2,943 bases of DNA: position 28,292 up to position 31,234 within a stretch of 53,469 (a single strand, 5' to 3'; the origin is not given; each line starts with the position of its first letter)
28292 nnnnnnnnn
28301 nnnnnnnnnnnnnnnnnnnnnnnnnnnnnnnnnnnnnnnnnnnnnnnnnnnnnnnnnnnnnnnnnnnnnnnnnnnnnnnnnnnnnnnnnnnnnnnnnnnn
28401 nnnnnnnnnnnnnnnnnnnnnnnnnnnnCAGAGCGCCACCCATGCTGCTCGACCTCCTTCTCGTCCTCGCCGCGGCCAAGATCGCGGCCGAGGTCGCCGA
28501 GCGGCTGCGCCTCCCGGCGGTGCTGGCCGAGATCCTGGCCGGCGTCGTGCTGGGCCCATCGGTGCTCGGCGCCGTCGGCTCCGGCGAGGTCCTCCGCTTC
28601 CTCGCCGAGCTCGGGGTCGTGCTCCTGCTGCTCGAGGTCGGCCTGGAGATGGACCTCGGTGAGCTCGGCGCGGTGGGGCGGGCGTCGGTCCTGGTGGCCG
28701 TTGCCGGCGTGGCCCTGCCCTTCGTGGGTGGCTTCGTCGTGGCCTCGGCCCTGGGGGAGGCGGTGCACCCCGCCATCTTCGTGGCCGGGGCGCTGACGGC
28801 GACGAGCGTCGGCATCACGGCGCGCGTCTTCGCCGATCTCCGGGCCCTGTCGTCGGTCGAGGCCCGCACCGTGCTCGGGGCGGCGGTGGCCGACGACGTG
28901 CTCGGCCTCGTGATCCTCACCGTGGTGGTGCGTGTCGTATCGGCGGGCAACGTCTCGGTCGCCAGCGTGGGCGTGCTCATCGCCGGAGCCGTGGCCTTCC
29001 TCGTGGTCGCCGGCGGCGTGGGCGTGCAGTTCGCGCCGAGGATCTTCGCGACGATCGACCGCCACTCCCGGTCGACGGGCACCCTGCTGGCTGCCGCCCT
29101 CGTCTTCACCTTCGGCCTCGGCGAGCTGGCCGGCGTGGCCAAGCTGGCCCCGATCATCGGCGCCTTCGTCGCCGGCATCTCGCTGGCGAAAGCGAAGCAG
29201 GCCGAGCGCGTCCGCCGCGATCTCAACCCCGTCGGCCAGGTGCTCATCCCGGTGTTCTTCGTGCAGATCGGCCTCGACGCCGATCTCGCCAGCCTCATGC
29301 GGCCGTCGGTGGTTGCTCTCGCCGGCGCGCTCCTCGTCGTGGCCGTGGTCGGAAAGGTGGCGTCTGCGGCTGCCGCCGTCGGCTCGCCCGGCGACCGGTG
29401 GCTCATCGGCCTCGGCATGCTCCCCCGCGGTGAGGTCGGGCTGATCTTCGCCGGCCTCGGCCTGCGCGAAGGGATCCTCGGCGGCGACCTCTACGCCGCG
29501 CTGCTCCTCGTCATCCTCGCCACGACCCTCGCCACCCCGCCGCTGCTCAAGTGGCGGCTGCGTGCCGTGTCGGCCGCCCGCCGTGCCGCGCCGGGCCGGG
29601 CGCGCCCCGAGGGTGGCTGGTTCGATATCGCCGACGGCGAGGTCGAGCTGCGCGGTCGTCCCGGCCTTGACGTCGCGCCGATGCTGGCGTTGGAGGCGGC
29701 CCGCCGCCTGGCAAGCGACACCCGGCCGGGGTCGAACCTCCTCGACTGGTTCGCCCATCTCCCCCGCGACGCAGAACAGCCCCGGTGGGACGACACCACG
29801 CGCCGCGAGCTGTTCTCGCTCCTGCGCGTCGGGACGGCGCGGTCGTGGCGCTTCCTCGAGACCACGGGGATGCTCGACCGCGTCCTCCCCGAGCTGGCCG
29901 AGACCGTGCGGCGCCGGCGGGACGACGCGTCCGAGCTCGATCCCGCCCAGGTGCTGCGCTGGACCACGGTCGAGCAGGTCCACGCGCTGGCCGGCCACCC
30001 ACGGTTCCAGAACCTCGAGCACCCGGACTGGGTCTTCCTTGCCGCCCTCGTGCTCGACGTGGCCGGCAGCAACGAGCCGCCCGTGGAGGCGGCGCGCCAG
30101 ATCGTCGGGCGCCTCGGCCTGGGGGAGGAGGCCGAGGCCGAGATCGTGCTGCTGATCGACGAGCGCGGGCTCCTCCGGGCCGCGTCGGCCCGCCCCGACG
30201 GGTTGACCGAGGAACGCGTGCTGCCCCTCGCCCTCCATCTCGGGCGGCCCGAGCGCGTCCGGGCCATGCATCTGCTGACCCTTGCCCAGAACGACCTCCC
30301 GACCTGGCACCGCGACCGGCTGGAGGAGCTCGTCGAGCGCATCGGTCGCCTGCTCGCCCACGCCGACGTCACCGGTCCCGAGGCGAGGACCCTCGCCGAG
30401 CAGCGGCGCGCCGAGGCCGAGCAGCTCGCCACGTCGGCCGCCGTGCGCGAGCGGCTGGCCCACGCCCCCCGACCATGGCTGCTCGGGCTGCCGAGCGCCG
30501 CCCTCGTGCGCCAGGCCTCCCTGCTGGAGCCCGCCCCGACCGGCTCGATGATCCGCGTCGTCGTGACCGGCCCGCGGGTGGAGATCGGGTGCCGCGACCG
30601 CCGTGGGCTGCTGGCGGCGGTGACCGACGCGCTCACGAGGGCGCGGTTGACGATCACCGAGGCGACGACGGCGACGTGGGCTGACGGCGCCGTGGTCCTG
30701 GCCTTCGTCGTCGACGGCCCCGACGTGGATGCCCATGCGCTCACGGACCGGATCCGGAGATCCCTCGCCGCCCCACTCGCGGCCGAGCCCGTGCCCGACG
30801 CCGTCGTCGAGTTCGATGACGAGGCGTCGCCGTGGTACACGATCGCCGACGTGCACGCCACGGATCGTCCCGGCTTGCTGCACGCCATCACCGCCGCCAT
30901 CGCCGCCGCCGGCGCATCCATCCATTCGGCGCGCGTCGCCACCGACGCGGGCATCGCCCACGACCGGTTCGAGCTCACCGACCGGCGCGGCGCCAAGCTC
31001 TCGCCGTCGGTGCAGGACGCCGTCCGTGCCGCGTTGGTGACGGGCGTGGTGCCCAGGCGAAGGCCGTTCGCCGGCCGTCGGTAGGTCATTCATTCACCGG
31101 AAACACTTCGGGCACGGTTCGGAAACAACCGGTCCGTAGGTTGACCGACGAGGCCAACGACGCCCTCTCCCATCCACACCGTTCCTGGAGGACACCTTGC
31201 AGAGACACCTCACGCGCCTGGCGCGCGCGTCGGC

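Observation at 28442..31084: Kef-type cation/proton antiporter fused to a catalytically dead GlnD-like sensor (two ACT domains), sitting where glnK-glnD normally accompany amt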

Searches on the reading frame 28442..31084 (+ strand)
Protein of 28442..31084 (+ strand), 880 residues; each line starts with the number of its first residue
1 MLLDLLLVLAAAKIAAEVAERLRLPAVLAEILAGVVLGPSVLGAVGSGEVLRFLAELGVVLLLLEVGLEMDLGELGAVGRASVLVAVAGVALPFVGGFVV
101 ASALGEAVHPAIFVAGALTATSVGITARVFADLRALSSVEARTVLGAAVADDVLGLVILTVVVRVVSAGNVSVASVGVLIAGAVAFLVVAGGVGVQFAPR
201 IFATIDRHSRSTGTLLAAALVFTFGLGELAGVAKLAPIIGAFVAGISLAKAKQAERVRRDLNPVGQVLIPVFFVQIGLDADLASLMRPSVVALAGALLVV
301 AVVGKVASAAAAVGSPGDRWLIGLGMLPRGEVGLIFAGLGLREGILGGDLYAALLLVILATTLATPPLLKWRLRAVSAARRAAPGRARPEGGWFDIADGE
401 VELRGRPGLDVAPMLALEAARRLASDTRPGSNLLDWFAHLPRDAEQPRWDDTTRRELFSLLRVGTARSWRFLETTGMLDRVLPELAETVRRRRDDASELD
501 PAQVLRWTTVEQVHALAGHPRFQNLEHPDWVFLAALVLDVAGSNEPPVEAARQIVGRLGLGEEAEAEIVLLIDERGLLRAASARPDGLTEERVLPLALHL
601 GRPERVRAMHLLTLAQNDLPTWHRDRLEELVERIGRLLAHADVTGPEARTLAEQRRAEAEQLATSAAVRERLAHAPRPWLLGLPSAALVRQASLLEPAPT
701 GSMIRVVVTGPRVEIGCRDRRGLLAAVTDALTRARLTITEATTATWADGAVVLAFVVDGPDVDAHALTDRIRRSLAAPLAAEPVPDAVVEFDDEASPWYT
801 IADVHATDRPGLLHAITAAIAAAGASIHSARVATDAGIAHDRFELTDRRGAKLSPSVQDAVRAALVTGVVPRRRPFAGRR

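Call 5: search_protein_families(library=pfam, proteins=[window:28442-31084:+], max_evalue=1)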
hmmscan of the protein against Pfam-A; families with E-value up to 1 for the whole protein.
window:28442-31084:+ (880 aa): 7 families
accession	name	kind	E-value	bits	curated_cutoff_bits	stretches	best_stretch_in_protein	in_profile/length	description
PF00999.27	Na_H_Exchanger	-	1.6e-61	208.7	26.2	1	12-371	7-375/375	Sodium/hydrogen exchanger, transmembrane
PF01842.31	ACT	-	2e-16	59.8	27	2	804-850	5-53/66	ACT domain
PF13291.12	ACT_4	-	5e-09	37.1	27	2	803-840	10-49/80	ACT domain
PF22754.3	bHLH-TF_ACT-like_plant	-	0.00021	21.9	27.6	1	713-772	13-72/75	Plant bHLH transcription factor, ACT-like domain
PF13740.12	ACT_6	-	0.0041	17.4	23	0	807-829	10-32/76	ACT domain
PF22629.2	ACT_AHAS_ss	-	0.01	16.4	27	0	804-835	3-34/67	AHAS small subunit-like ACT domain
PF24931.1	ACT_ACR9_3rd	-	0.15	12.6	27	0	789-835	2-48/98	ACR9-like, ACT-like domain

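Call 6: search_protein_families(library=ncbifam, proteins=[window:28442-31084:+], max_evalue=1)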
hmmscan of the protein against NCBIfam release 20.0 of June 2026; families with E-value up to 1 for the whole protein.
window:28442-31084:+ (880 aa): 15 families
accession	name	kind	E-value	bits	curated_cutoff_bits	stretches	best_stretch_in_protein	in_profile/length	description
TIGR00932.1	2a37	subfamily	6.6e-50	170.1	238.3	1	9-280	1-274/275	monovalent cation:proton antiporter-2 (CPA2) family protein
TIGR01693.1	UTase_glnD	equivalog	6.9e-29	100.7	519.4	1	391-866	314-846/850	[protein-PII] uridylyltransferase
NF045626.1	FeTrans_MagA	equivalog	2.1e-25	89.5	700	1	7-312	13-313/386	iron transporter MagA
NF003467.0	PRK05092.1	equivalog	3.8e-22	77.9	959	3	788-867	841-921/940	[protein-PII] uridylyltransferase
NF002895.0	PRK03381.1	equivalog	1.7e-19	69.4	631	1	397-866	315-774/782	[protein-PII] uridylyltransferase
NF002924.0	PRK03562.1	equivalog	6.9e-17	61.1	752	1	2-370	7-377/623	glutathione-regulated potassium-efflux system protein KefC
NF007950.1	PRK10669.1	equivalog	1.2e-16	60.7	700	1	10-351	16-366/547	YbaL family putative K(+) efflux transporter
NF002973.0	PRK03659.1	equivalog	7.4e-14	51.2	804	1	4-370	9-374/602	glutathione-regulated potassium-efflux system protein KefB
NF002837.0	PRK03059.1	equivalog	1.2e-09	36.9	1010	2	789-849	777-837/857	[protein-PII] uridylyltransferase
NF003448.0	PRK05007.1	equivalog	4.8e-09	34.7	1255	1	711-870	702-879/884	bifunctional uridylyltransferase/uridylyl-removing protein GlnD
NF003347.0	PRK04374.1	equivalog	2.8e-07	29.1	1567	1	665-870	639-867/869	[protein-PII] uridylyltransferase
NF001366.0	PRK00275.1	equivalog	9.2e-07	27.2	1299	1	784-867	800-883/895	[protein-PII] uridylyltransferase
NF002487.0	PRK01759.1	equivalog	1.9e-06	26.4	890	2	804-868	690-755/862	bifunctional uridylyltransferase/uridylyl-removing protein GlnD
NF004684.0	PRK06027.1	subfamily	0.039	13.6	223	0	713-743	9-39/286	formyltetrahydrofolate deformylase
NF006352.0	PRK08577.1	equivalog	0.073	13.1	140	0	712-745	58-91/136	hypothetical protein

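Call 10: find_homologous_proteins(query=window:28442-31081:+, max_evalue=1e-10)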
Query window:28442-31081:+ (880 aa): 2558 proteins with E <= 1e-10 among 8000 candidates; the best 120 are listed.
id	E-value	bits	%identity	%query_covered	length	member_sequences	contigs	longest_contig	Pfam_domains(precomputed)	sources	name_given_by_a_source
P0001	0.0e+0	1834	100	100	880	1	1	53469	PF00999.27,PF13291.13,PF01842.32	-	-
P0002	0.0e+0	1171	67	97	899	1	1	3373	PF00999.27,PF13291.13,PF01842.32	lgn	-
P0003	0.0e+0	1157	66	98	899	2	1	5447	PF00999.27,PF13291.13,PF01842.32,PF22754.5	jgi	jgi:Kef-type K+ transport system membrane component KefB/glycine cleavage system regulatory protein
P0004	0.0e+0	1155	67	98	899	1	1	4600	PF00999.27,PF13291.13,PF01842.32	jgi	jgi:Kef-type K+ transport system membrane component KefB/glycine cleavage system regulatory protein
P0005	0.0e+0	1146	66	97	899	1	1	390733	PF00999.27,PF24931.2,PF13291.13,PF01842.32,PF22754.5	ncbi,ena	-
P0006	0.0e+0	1134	66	97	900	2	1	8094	PF00999.27,PF13291.13,PF01842.32,PF13740.13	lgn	-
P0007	0.0e+0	1099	63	99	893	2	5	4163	PF00999.27,PF13291.13,PF01842.32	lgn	-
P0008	0.0e+0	1063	63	97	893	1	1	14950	PF00999.27,PF13291.13,PF01842.32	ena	-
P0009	0.0e+0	1058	62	97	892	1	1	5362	PF00999.27,PF01842.32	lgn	-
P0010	0.0e+0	1049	62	99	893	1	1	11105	PF00999.27,PF13291.13,PF01842.32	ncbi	-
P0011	0.0e+0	1046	61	99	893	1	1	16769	PF00999.27,PF13291.13,PF01842.32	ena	-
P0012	0.0e+0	1032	61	96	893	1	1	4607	PF00999.27,PF13291.13,PF01842.32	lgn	-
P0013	0.0e+0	1026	61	99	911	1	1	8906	PF00999.27,PF01842.32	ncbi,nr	ncbi:MAG TPA: cation:proton antiporter [Acidimicrobiales bacterium]|nr:cation:proton antiporter [Aci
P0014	0.0e+0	1014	60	98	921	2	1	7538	PF00999.27,PF13291.13,PF01842.32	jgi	jgi:Kef-type K+ transport system membrane component KefB/predicted amino acid-binding ACT domain pro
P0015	2.0e-282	958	57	99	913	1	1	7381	PF00999.27,PF01842.32,PF13740.13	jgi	jgi:Kef-type K+ transport system membrane component KefB/predicted amino acid-binding ACT domain pro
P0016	2.9e-281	954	65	83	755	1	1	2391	PF00999.27,PF22629.3,PF13291.13,PF01842.32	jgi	jgi:predicted amino acid-binding ACT domain protein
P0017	1.3e-278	945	57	99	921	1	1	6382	PF00999.27,PF01842.32,PF22754.5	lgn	-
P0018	1.0e-276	939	56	100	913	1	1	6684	PF00999.27,PF01842.32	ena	-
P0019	7.6e-276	936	58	95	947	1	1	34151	PF00999.27,PF13291.13,PF01842.32,PF13740.13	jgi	jgi:Kef-type K+ transport system membrane component KefB/predicted amino acid-binding ACT domain pro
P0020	1.1e-275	935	57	96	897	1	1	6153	PF00999.27,PF13291.13,PF01842.32,PF22754.5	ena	-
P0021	2.9e-275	934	57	99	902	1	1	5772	PF00999.27,PF01842.32,PF22754.5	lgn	-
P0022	1.2e-274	932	58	96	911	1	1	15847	PF00999.27,PF13291.13,PF01842.32,PF22754.5,PF13740.13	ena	-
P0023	4.1e-273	927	55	98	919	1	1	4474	PF00999.27,PF01842.32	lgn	-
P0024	6.2e-272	923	56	96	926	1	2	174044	PF00999.27,PF13291.13,PF01842.32,PF22754.5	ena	-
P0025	1.6e-270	918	55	100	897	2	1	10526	PF00999.27,PF01842.32,PF22754.5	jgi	jgi:Kef-type K+ transport system membrane component KefB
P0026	2.9e-270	917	55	99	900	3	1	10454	PF00999.27,PF01842.32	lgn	-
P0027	3.5e-269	914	57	96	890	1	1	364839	PF00999.27,PF13291.13,PF01842.32,PF22754.5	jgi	jgi:Kef-type K+ transport system membrane component KefB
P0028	1.4e-268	912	56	99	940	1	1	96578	PF00999.27,PF01842.32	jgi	jgi:Kef-type K+ transport system membrane component KefB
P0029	4.1e-268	910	55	100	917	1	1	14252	PF00999.27,PF01842.32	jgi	jgi:Kef-type K+ transport system membrane component KefB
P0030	6.5e-268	910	56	100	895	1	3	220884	PF00999.27,PF01842.32,PF22754.5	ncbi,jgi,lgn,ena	-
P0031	7.9e-268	909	56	100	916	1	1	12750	PF00999.27,PF01842.32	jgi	jgi:Na+:H+ antiporter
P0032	1.2e-267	909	56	99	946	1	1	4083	PF00999.27,PF13291.13,PF01842.32,PF22754.5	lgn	-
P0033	1.2e-267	909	57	99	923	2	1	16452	PF00999.27,PF13291.13,PF01842.32,PF22754.5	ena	-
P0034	2.2e-267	908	56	99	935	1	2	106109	PF00999.27,PF13291.13,PF01842.32,PF22754.5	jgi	-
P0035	9.8e-267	906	55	99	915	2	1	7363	PF00999.27,PF01842.32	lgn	-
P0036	1.3e-266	905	54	100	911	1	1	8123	PF00999.27,PF13291.13,PF01842.32,PF22754.5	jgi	jgi:Kef-type K+ transport system membrane component KefB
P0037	3.2e-266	904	54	99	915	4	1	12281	PF00999.27,PF01842.32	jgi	-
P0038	3.8e-266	904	54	98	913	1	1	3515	PF00999.27,PF01842.32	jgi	jgi:Na+:H+ antiporter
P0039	4.3e-266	904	55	99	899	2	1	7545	PF00999.27,PF01842.32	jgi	jgi:Kef-type K+ transport system membrane component KefB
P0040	5.8e-266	903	57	99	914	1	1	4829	PF00999.27,PF13291.13,PF01842.32,PF22754.5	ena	-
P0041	9.4e-266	903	55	99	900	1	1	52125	PF00999.27,PF01842.32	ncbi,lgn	ncbi:MAG: cation:proton antiporter [Acidimicrobiia bacterium]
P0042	1.3e-265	902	55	99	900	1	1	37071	PF00999.27,PF13291.13,PF01842.32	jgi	jgi:Kef-type K+ transport system membrane component KefB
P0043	2.2e-265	901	56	98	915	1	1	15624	PF00999.27,PF01842.32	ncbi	-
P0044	2.5e-265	901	56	99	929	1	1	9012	PF00999.27,PF01842.32,PF22754.5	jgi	-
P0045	3.1e-265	901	55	98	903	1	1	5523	PF00999.27,PF13291.13,PF01842.32,PF22754.5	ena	-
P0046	6.0e-265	900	54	98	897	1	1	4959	PF00999.27,PF01842.32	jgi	-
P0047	8.5e-265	899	55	98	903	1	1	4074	PF00999.27,PF22629.3,PF13291.13,PF01842.32,PF22754.5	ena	-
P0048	9.3e-265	899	53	100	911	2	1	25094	PF00999.27,PF13291.13,PF01842.32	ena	-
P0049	1.4e-264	899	56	98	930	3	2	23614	PF00999.27,PF01842.32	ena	-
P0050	2.1e-264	898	57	97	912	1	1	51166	PF00999.27,PF13291.13,PF01842.32,PF13740.13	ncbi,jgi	ncbi:MAG: hypothetical protein QOG87_3977 [Actinomycetota bacterium]|jgi:Kef-type K+ transport syste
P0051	2.3e-264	898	56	98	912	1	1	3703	PF00999.27,PF13291.13,PF01842.32,PF13740.13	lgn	-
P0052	3.0e-264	898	55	99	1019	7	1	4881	PF00999.27,PF01842.32,PF22754.5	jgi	-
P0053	4.4e-264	897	55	99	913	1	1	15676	PF00999.27,PF13291.13,PF01842.32,PF22754.5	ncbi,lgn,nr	ncbi:MAG TPA: cation:proton antiporter [Acidimicrobiales bacterium]|nr:cation:proton antiporter [Aci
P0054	4.8e-264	897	54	99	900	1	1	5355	PF00999.27,PF13291.13,PF01842.32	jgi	jgi:Kef-type K+ transport system membrane component KefB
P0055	5.9e-264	897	57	98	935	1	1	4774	PF00999.27,PF01842.32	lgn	-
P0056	7.1e-264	896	55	96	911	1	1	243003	PF00999.27,PF13291.13,PF01842.32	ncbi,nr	ncbi:MAG TPA: cation:proton antiporter [Acidimicrobiales bacterium]|nr:cation:proton antiporter [Aci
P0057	8.3e-264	896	53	99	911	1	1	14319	PF00999.27,PF13291.13,PF01842.32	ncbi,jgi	ncbi:MAG TPA: cation:proton antiporter [Acidimicrobiia bacterium]|jgi:Kef-type K+ transport system m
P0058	9.6e-264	896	55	97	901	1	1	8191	PF00999.27,PF13291.13,PF01842.32,PF22754.5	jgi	jgi:Kef-type K+ transport system membrane component KefB/predicted amino acid-binding ACT domain pro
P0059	1.5e-263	895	55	97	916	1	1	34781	PF00999.27,PF01842.32,PF22754.5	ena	-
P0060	1.7e-263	895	55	98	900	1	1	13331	PF00999.27,PF13291.13,PF01842.32,PF13740.13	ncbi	-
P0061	1.7e-263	895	55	98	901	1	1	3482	PF00999.27,PF13291.13,PF01842.32,PF22754.5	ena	-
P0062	1.7e-263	895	52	100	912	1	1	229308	PF00999.27,PF13291.13,PF01842.32,PF22754.5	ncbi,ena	-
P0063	1.9e-263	895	55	98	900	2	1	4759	PF00999.27,PF13291.13,PF01842.32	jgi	jgi:Kef-type K+ transport system membrane component KefB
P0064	3.0e-263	894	56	99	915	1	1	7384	PF00999.27,PF01842.32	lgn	-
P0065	3.5e-263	894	55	99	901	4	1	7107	PF00999.27,PF13291.13,PF01842.32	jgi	-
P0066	3.8e-263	894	55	99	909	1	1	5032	PF00999.27,PF01842.32,PF22754.5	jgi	jgi:Kef-type K+ transport system membrane component KefB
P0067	4.0e-263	894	55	99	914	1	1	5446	PF00999.27,PF01842.32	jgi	jgi:Kef-type K+ transport system membrane component KefB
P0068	4.9e-263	894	56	97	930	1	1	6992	PF00999.27,PF01842.32,PF22754.5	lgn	-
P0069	1.7e-262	892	55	98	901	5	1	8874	PF00999.27,PF13291.13,PF01842.32,PF22754.5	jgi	jgi:Kef-type K+ transport system membrane component KefB/predicted amino acid-binding ACT domain pro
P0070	1.9e-262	892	52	98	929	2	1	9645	PF00999.27,PF13291.13,PF01842.32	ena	-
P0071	2.7e-262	891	53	100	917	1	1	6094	PF00999.27,PF13291.13,PF01842.32,PF22754.5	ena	-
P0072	3.0e-262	891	52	99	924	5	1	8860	PF00999.27,PF13291.13,PF01842.32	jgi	jgi:Na+:H+ antiporter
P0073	4.7e-262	890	55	98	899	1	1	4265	PF00999.27,PF01842.32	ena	-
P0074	5.5e-262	890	54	99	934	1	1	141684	PF00999.27,PF13291.13,PF01842.32,PF13740.13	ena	-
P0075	5.5e-262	890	52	98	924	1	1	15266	PF00999.27,PF13291.13,PF01842.32,PF22754.5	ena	-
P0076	5.7e-262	890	55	99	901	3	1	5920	PF00999.27,PF01842.32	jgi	jgi:Kef-type K+ transport system membrane component KefB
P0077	6.1e-262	890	52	98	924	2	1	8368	PF00999.27,PF13291.13,PF01842.32,PF22754.5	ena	-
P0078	6.7e-262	890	52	98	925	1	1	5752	PF00999.27,PF13291.13,PF01842.32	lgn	-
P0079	8.2e-262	890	55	99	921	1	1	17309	PF00999.27,PF01842.32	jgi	jgi:Kef-type K+ transport system membrane component KefB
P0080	9.0e-262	889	54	99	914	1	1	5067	PF00999.27,PF01842.32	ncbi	ncbi:MAG: cation:proton antiporter [Acidimicrobiales bacterium]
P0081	1.0e-261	889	56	97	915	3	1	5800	PF00999.27,PF01842.32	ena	-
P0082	1.1e-261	889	54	99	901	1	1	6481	PF00999.27,PF01842.32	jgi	jgi:Na+:H+ antiporter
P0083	1.7e-261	888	53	100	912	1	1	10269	PF00999.27,PF13291.13,PF01842.32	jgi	jgi:Kef-type K+ transport system membrane component KefB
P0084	1.8e-261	888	54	98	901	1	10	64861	PF00999.27,PF01842.32,PF22754.5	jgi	jgi:Na+:H+ antiporter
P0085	2.9e-261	888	54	97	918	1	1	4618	PF00999.27,PF13291.13,PF01842.32,PF22754.5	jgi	jgi:Kef-type K+ transport system membrane component KefB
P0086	3.0e-261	888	55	99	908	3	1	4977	PF00999.27,PF01842.32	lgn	-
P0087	3.3e-261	888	54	99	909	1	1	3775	PF00999.27,PF01842.32,PF22754.5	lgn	-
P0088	3.7e-261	887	52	98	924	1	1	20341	PF00999.27,PF13291.13,PF01842.32,PF22754.5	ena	-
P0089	4.5e-261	887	54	98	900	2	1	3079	PF00999.27,PF01842.32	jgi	-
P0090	5.2e-261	887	55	99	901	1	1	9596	PF00999.27,PF01842.32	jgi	jgi:Kef-type K+ transport system membrane component KefB/predicted amino acid-binding ACT domain pro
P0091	5.7e-261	887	52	100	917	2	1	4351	PF00999.27,PF13291.13,PF01842.32,PF22754.5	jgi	jgi:Kef-type K+ transport system membrane component KefB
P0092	6.3e-261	887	55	98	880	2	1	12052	PF00999.27,PF01842.32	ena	-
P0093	7.6e-261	886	52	99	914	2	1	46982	PF00999.27,PF13291.13,PF01842.32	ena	-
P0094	9.3e-261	886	54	98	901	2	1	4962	PF00999.27,PF01842.32,PF22754.5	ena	-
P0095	9.3e-261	886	55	98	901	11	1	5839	PF00999.27,PF13291.13,PF01842.32,PF22754.5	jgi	jgi:Na+:H+ antiporter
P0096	9.4e-261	886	55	98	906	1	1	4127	PF00999.27,PF01842.32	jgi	jgi:Na+:H+ antiporter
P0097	1.0e-260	886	54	99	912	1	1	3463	PF00999.27,PF01842.32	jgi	jgi:Kef-type K+ transport system membrane component KefB/glycine cleavage system regulatory protein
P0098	1.4e-260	885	54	98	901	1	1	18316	PF00999.27,PF01842.32,PF22754.5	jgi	jgi:Na+:H+ antiporter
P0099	1.7e-260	885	58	97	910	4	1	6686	PF00999.27,PF01842.32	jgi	jgi:Kef-type K+ transport system membrane component KefB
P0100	1.8e-260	885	52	99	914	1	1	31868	PF00999.27,PF13291.13,PF01842.32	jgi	jgi:Na+:H+ antiporter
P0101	2.9e-260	884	55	98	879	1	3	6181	PF00999.27,PF01842.32,PF22754.5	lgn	-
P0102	3.6e-260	884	54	98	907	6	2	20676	PF00999.27,PF01842.32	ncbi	-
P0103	3.9e-260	884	53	100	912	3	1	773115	PF00999.27,PF13291.13,PF01842.32,PF22754.5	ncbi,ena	-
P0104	4.5e-260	884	55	98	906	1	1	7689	PF00999.27,PF01842.32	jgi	jgi:Na+:H+ antiporter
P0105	4.8e-260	884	53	99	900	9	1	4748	PF00999.27,PF13291.13,PF01842.32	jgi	jgi:Kef-type K+ transport system membrane component KefB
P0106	4.9e-260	884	55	99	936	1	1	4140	PF00999.27,PF13291.13,PF01842.32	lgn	-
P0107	5.0e-260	884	56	98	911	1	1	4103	PF00999.27,PF01842.32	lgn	-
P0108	1.2e-259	882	51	100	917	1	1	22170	PF00999.27,PF13291.13,PF01842.32,PF22754.5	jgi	jgi:Na+:H+ antiporter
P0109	1.3e-259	882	54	98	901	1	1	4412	PF00999.27,PF01842.32,PF22754.5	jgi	jgi:Kef-type K+ transport system membrane component KefB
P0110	1.8e-259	882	55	99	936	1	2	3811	PF00999.27,PF01842.32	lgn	-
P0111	2.4e-259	881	54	98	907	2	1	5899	PF00999.27,PF01842.32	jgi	jgi:Kef-type K+ transport system membrane component KefB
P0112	2.4e-259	881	54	98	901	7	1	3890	PF00999.27,PF01842.32,PF22754.5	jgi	jgi:Kef-type K+ transport system membrane component KefB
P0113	2.7e-259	881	54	98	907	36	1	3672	PF00999.27,PF01842.32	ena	-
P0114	8.0e-259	880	55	98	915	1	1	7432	PF00999.27,PF01842.32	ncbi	-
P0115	1.6e-258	879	54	98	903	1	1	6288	PF00999.27,PF01842.32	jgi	jgi:Na+:H+ antiporter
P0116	3.5e-258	878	54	98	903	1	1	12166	PF00999.27,PF01842.32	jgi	jgi:Na+:H+ antiporter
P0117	3.7e-258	877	56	98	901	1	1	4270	PF00999.27,PF01842.32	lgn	-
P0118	9.3e-258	876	53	100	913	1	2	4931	PF00999.27,PF01842.32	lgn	-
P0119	1.0e-257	876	55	99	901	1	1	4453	PF00999.27,PF01842.32,PF22754.5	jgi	jgi:Kef-type K+ transport system membrane component KefB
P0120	1.3e-257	876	54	98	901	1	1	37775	PF00999.27,PF01842.32,PF22754.5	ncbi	ncbi:MAG TPA: cation:proton antiporter [Acidimicrobiia bacterium]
